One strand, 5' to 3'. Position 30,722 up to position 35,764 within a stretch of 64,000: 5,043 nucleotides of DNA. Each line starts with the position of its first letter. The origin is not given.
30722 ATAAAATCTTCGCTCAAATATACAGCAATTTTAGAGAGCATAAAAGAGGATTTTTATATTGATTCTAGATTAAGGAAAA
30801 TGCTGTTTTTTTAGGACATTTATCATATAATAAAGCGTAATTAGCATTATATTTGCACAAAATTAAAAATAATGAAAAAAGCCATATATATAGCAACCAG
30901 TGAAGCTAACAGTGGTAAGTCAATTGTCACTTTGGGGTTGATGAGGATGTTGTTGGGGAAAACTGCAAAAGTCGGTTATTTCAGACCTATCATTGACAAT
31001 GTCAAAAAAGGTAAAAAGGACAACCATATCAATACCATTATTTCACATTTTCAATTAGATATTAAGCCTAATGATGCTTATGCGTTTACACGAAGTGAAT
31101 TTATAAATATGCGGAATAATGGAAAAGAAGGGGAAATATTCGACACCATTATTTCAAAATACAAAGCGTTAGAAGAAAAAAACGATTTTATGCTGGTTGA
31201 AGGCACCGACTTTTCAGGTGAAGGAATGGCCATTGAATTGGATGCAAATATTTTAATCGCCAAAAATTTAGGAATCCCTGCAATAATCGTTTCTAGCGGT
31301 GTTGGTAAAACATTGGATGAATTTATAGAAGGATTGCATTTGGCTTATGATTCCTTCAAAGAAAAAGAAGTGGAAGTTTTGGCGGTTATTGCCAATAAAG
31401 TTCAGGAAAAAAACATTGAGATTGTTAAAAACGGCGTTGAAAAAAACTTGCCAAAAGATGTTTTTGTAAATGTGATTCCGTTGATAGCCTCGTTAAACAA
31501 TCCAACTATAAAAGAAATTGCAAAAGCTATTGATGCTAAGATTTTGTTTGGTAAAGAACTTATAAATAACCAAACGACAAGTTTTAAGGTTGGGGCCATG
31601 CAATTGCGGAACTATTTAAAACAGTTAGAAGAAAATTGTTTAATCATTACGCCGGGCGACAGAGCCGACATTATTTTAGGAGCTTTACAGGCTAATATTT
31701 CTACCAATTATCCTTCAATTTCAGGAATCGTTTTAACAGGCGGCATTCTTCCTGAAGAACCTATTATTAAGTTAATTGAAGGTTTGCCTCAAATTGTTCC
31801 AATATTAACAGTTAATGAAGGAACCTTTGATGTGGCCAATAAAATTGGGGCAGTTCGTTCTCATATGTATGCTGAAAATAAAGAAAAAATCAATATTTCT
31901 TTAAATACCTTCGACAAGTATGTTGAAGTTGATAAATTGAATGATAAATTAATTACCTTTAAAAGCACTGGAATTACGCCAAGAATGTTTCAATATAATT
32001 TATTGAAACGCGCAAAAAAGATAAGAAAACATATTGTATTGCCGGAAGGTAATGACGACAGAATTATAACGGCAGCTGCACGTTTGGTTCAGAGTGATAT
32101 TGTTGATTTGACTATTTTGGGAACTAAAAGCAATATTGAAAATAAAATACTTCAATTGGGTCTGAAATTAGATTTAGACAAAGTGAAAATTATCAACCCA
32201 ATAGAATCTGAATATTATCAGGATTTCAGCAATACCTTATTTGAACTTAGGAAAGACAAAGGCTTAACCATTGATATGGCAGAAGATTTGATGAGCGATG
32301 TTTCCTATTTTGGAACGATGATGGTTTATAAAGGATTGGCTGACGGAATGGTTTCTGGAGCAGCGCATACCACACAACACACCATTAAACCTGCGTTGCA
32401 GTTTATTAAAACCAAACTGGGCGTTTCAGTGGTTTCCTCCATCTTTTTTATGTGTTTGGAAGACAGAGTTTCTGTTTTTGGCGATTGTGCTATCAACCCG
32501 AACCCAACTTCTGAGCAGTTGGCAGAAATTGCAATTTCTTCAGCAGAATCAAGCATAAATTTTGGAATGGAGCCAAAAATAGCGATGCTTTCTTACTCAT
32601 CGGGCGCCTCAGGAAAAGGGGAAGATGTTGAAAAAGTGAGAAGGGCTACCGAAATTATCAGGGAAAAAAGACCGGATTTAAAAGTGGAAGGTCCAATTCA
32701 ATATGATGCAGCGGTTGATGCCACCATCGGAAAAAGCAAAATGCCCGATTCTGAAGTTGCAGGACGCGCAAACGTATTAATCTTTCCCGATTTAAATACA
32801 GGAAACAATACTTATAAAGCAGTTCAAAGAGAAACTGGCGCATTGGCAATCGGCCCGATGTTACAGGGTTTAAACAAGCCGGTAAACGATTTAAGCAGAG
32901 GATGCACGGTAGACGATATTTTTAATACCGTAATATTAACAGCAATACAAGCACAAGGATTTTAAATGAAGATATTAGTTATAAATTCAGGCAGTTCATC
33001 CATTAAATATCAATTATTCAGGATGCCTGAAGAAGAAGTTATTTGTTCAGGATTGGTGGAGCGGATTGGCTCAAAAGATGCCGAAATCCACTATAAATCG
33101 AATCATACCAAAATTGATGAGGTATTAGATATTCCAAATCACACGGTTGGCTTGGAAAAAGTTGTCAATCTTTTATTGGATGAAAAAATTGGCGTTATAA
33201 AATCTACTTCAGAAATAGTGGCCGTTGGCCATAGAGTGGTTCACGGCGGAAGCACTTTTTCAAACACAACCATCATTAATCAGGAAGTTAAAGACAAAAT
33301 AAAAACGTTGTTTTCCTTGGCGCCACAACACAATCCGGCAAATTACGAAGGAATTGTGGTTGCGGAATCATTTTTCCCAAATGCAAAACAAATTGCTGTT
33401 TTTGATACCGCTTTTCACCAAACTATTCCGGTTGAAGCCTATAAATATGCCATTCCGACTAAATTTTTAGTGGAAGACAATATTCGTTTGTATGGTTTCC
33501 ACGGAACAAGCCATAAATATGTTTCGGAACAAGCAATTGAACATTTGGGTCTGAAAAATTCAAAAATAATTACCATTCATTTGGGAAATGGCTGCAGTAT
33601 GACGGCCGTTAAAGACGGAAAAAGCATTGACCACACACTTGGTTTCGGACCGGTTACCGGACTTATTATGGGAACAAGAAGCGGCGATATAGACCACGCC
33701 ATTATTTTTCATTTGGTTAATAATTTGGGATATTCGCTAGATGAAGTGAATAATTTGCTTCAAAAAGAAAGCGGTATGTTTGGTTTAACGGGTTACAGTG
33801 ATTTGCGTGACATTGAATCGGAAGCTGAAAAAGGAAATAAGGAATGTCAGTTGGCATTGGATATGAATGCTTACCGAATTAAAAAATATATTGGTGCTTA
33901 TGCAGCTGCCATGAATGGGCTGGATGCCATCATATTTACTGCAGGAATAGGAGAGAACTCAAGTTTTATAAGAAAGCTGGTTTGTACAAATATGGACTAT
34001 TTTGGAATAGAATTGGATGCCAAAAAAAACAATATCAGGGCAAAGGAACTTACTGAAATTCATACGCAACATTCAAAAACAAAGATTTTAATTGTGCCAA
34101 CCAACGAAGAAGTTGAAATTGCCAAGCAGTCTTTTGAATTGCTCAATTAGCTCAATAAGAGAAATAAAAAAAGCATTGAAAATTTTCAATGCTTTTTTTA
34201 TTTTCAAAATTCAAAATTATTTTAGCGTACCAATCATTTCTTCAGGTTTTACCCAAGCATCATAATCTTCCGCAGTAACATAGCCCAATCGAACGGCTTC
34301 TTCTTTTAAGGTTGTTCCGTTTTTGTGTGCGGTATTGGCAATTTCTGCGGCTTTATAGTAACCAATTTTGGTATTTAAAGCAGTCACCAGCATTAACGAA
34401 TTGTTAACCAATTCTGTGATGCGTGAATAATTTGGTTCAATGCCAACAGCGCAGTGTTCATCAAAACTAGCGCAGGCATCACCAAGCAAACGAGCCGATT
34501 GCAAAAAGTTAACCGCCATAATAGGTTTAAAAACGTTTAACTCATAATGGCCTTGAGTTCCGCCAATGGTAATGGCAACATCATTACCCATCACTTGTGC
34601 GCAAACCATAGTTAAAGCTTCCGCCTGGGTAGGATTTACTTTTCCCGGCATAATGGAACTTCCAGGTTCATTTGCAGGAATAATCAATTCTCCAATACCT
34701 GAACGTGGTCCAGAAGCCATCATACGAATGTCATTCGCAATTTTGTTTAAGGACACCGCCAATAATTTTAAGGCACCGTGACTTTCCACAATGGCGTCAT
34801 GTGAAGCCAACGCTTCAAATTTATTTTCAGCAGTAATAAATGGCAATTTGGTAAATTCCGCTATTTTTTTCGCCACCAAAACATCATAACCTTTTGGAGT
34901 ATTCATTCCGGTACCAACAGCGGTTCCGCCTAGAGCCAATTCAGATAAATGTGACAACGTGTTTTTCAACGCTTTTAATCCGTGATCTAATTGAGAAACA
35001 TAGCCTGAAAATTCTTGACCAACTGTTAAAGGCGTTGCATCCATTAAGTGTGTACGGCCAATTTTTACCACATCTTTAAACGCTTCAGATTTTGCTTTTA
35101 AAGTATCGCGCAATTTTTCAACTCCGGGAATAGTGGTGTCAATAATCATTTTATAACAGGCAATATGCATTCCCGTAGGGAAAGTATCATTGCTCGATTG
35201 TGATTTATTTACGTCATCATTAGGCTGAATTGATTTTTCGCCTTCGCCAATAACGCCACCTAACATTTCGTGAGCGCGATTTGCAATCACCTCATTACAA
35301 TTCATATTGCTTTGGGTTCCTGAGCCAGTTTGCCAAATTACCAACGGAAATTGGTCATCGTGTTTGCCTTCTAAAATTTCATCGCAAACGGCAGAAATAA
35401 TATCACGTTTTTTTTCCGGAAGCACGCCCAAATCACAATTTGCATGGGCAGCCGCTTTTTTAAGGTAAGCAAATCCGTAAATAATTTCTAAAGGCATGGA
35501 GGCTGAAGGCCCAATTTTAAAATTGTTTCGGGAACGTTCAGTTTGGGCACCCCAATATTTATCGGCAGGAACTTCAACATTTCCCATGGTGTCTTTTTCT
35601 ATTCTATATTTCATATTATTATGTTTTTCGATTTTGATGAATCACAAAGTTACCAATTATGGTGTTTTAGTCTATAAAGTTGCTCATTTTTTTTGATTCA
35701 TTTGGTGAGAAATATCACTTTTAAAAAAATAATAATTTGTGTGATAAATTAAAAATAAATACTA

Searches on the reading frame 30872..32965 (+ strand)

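Call 9: search_protein_families(library=ncbifam, proteins=[window:30872-32965:+])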
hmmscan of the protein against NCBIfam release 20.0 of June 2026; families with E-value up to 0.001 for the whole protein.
window:30872-32965:+ (697 aa): 13 families
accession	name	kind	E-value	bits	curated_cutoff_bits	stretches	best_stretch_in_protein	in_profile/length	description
NF004167.0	PRK05632.1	equivalog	1.5e-272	906.3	418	1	1-695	1-704/708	phosphate acetyltransferase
TIGR00651.1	pta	equivalog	3.2e-124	414.3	311.2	1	388-691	1-304/304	phosphate acetyltransferase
NF007233.1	PRK09653.1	subfamily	1.8e-123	412.1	310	1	376-694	4-319/319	phosphotransacetylase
NF009501.0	PRK12861.1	subfamily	4.1e-59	200.4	1178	1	372-695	435-761/764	NADP-dependent malic enzyme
NF005837.0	PRK07742.1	equivalog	6.8e-14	51.8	409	1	522-687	122-290/299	phosphate butyryltransferase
TIGR02706.1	P_butyryltrans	equivalog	1.8e-13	50.3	410.5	1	523-693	122-293/294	phosphate butyryltransferase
NF004472.0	PRK05805.1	subfamily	4.2e-13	49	399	1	520-695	121-299/302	phosphate butyryltransferase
NF006045.0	PRK08190.1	subfamily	2.3e-12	46.5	282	1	484-663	245-427/467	bifunctional enoyl-CoA hydratase/phosphate acetyltransferase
NF008852.0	PRK11890.1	subfamily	3.1e-11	42.9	413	1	520-661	126-271/315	phosphate acetyltransferase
NF038279.1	TF_CBS_SpxR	exception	5.2e-09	35.3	600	1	207-332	67-181/427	CBS-HotDog domain-containing transcription factor SpxR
TIGR02709.1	branched_ptb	equivalog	4.9e-08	32.9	475.15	1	531-686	110-264/271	branched-chain phosphotransacylase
NF002204.1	PRK01077.1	equivalog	6.6e-06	25.3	254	0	97-192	73-168/420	cobyrinic acid a,c-diamide synthase CobB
TIGR00347.1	bioD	equivalog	1.9e-05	24.8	83.3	1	10-175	5-166/166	dethiobiotin synthase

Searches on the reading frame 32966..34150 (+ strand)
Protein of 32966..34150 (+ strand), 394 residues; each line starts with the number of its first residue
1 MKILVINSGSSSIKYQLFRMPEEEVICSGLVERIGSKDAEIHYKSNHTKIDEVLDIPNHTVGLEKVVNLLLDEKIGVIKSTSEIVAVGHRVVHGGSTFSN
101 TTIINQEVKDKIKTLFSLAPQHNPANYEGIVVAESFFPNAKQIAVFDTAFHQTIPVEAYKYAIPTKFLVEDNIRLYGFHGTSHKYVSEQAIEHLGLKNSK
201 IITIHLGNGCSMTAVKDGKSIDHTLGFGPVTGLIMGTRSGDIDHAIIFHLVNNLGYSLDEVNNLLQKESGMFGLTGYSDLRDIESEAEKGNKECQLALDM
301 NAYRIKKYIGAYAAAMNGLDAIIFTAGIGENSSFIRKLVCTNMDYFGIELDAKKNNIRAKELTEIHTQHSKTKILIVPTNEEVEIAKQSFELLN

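Call 9: search_protein_families(library=ncbifam, proteins=[window:32966-34150:+])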
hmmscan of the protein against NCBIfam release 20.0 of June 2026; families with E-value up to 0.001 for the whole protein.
window:32966-34150:+ (394 aa): 8 families
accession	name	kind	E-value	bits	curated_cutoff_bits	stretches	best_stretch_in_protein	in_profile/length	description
TIGR00016.1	ackA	subfamily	1.7e-143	478.2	293.4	1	1-392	4-403/405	acetate/propionate family kinase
NF009063.0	PRK12397.1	equivalog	6.7e-126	420.2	659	1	2-389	4-389/404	acetate/propionate family kinase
NF009045.0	PRK12379.1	equivalog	3.4e-113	378.5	580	1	3-392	7-392/402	propionate kinase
NF005520.0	PRK07157.1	equivalog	1.3e-110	370.3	561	1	1-392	3-397/400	acetate kinase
NF009099.0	PRK12440.1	equivalog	1.3e-104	350.3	693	1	3-393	6-397/397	acetate/propionate family kinase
NF005462.0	PRK07058.1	equivalog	9.8e-89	298.1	486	1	3-393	6-390/396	acetate/propionate family kinase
NF002834.0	PRK03011.1-5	subfamily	1.3e-28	100.1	222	1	178-338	154-316/357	butyrate kinase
TIGR02707.1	butyr_kinase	equivalog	7.6e-22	77.8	289.1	1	2-338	1-313/351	butyrate kinase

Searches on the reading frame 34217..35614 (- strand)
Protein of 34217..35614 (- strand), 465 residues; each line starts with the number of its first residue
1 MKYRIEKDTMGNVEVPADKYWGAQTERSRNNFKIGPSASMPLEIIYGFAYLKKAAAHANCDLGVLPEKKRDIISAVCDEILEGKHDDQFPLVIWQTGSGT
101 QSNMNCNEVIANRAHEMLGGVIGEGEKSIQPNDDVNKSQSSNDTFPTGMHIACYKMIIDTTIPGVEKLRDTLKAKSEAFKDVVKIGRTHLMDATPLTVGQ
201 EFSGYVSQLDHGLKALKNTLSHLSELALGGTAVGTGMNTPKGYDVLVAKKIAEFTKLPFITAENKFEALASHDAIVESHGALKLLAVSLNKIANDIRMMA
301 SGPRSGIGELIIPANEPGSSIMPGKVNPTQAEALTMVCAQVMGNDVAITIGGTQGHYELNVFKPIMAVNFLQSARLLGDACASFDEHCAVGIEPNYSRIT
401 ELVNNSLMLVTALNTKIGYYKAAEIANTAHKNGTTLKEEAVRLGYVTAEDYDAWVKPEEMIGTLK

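Call 36: search_protein_families(library=pfam, proteins=[window:34217-35614:-])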
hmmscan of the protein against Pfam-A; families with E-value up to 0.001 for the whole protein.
window:34217-35614:- (465 aa): 2 families
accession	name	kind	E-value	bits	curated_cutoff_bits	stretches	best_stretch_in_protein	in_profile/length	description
PF00206.25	Lyase_1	-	2.7e-113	379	27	1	11-343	1-312/312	Lyase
PF10415.14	FumaraseC_C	-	8.1e-22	77.8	32.5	1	409-461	1-53/54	Fumarase C C-terminus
